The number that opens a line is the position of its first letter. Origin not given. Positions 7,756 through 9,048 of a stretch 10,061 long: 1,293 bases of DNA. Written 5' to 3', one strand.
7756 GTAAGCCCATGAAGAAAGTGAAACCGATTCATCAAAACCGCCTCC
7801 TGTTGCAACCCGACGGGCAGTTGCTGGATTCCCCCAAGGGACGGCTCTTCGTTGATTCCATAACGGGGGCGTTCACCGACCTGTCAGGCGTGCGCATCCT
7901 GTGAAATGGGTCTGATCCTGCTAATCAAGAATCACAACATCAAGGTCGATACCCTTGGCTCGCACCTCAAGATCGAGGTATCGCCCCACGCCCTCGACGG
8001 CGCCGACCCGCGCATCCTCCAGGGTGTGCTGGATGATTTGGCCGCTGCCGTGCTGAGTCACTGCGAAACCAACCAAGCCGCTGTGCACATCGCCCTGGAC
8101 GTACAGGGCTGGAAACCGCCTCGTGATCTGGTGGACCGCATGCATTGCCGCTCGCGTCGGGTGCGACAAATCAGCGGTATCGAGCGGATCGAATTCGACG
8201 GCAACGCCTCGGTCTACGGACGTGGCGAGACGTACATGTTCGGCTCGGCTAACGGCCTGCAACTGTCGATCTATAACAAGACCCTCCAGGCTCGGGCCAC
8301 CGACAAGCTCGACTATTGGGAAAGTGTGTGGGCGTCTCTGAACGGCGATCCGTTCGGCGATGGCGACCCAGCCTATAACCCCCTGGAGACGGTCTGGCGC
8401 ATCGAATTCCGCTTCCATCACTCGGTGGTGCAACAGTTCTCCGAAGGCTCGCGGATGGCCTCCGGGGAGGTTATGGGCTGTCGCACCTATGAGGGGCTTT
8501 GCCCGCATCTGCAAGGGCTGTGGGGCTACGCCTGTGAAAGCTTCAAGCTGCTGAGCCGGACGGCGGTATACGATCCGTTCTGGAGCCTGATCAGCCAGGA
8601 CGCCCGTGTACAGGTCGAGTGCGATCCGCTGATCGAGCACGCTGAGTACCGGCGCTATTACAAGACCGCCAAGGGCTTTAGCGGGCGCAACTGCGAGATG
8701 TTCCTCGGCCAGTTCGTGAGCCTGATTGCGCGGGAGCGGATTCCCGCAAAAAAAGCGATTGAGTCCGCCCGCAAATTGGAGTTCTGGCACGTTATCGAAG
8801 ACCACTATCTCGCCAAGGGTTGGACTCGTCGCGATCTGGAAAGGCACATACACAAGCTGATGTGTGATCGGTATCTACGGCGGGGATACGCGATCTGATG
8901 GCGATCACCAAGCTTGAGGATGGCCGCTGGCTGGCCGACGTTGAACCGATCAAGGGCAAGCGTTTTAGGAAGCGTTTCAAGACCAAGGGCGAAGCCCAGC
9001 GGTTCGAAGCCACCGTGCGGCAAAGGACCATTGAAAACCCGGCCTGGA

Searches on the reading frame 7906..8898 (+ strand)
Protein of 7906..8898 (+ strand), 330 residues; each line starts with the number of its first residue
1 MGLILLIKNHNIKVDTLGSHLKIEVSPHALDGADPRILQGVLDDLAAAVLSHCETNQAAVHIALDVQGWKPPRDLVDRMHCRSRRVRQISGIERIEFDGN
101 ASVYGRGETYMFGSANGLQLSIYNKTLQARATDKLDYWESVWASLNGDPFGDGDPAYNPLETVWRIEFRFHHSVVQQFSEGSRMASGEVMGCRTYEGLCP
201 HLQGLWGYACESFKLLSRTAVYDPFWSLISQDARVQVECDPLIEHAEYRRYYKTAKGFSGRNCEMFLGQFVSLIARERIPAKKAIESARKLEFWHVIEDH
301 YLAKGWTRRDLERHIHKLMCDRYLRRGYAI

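Call 15: search_protein_families(library=phrogs, proteins=[window:7906-8898:+], max_evalue=0.01)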
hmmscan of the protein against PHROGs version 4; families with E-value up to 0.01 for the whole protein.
window:7906-8898:+ (330 aa): 3 families
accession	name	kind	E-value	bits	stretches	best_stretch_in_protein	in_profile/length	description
phrog_1159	-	unknown function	4.9e-193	642.8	1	1-330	100-428/428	-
phrog_17907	-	unknown function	5.2e-144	478.4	1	123-330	1-208/208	-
phrog_37972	-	unknown function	2.2e-70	237.7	1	1-122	109-230/230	-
